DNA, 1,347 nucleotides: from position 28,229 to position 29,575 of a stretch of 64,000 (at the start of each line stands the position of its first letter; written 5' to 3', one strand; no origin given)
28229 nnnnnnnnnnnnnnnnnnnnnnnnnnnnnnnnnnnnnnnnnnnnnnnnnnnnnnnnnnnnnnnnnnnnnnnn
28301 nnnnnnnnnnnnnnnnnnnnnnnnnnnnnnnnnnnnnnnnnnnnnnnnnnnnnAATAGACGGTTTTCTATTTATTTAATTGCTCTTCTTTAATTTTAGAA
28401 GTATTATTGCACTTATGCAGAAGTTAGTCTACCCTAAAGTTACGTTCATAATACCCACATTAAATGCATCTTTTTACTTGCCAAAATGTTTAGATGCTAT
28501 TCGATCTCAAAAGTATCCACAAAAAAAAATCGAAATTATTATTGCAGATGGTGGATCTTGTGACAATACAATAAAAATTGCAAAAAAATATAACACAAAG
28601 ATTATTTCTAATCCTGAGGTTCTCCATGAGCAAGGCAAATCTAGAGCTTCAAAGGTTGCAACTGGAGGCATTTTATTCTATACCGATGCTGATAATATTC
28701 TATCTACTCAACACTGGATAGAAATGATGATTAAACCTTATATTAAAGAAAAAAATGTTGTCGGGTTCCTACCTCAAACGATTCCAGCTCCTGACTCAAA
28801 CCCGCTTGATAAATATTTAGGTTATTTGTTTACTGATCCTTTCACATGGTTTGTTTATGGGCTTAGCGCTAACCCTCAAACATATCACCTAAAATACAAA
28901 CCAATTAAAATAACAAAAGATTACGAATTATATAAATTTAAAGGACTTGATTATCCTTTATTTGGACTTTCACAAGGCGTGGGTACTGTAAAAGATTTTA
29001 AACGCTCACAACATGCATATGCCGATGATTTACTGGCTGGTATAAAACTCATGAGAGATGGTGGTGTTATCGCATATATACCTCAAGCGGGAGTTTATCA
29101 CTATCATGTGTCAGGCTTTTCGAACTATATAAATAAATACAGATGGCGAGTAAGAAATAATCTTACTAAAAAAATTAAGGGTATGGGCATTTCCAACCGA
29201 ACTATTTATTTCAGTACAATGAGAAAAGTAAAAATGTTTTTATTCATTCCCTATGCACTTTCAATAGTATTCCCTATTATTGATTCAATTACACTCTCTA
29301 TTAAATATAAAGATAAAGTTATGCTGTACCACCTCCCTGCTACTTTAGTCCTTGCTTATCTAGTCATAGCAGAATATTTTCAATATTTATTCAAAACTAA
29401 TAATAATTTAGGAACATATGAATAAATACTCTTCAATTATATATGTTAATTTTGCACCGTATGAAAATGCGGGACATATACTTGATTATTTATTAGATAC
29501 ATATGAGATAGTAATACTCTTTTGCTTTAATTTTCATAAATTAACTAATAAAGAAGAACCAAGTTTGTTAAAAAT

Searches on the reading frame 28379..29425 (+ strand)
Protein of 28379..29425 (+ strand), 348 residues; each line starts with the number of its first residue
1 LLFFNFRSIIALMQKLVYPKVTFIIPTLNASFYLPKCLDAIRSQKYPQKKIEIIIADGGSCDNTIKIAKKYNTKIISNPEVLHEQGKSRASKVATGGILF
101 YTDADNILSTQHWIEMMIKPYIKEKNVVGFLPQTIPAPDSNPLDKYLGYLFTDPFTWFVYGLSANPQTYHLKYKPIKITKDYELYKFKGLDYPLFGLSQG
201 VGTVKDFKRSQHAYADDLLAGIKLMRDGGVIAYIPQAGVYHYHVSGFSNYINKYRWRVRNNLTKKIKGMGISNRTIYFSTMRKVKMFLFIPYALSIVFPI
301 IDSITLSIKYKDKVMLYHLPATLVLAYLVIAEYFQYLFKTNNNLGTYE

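Call 4: search_protein_families(library=pfam, proteins=[window:28379-29425:+], max_evalue=0.1)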
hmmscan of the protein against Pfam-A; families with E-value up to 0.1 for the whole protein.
window:28379-29425:+ (348 aa): 4 families
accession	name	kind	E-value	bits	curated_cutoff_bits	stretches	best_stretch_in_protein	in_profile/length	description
PF00535.33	Glycos_transf_2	-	9.8e-19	68.3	23.3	1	23-143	2-127/168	Glycosyl transferase family 2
PF13641.12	Glyco_tranf_2_3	-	1.9e-07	31.8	27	1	19-121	1-111/230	Glycosyltransferase like family 2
PF13632.12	Glyco_trans_2_3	-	0.00066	20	27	1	210-327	92-196/198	Glycosyl transferase family group 2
PF12505.14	DUF3712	-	0.021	15.6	24.1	1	129-191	20-82/125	Protein of unknown function (DUF3712)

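Call 66: search_protein_families(library=ncbifam, proteins=[window:28379-29425:+], max_evalue=0.00001)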
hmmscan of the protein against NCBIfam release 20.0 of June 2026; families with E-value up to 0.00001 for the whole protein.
window:28379-29425:+ (348 aa): 9 families
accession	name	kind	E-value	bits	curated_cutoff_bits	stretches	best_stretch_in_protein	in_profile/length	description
TIGR04283.1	glyco_like_mftF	equivalog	7.3e-12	45.3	182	1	22-130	2-106/221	TIGR04283 family arsenosugar biosynthesis glycosyltransferase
TIGR03965.1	mycofact_glyco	equivalog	1e-10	41.1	280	1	18-146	73-204/467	mycofactocin biosynthesis glycosyltransferase MftF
TIGR03111.1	glyc2_xrt_Gpos1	hypoth_equivalog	1.2e-10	40.8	363.95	1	16-127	46-162/439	TIGR03111 family XrtG-associated glycosyltransferase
NF007482.0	PRK10073.1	equivalog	2.2e-09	36.8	423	1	19-113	6-103/334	glycosyltransferase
NF010496.0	PRK13915.1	equivalog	2.5e-09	36.7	262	1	11-127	23-148/307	glucosyl-3-phosphoglycerate synthase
NF041875.1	EPS_EpsD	equivalog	4e-09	36.3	370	1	23-121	3-104/325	exopolysaccharide biosynthesis glycosyltransferase EpsD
NF038302.1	EPS_HpsE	equivalog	1.2e-08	34.3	300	1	21-120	3-110/307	hormogonium polysaccharide biosynthesis glycosyltransferase HpsE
TIGR03937.1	PgaC_IcaA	equivalog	5.9e-08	32.1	422.3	1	14-127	40-156/407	poly-beta-1,6-N-acetyl-D-glucosamine synthase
TIGR03469.1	HpnB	hypoth_equivalog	1.9e-06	27.1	379.25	1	15-75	40-99/386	hopene-associated glycosyltransferase HpnB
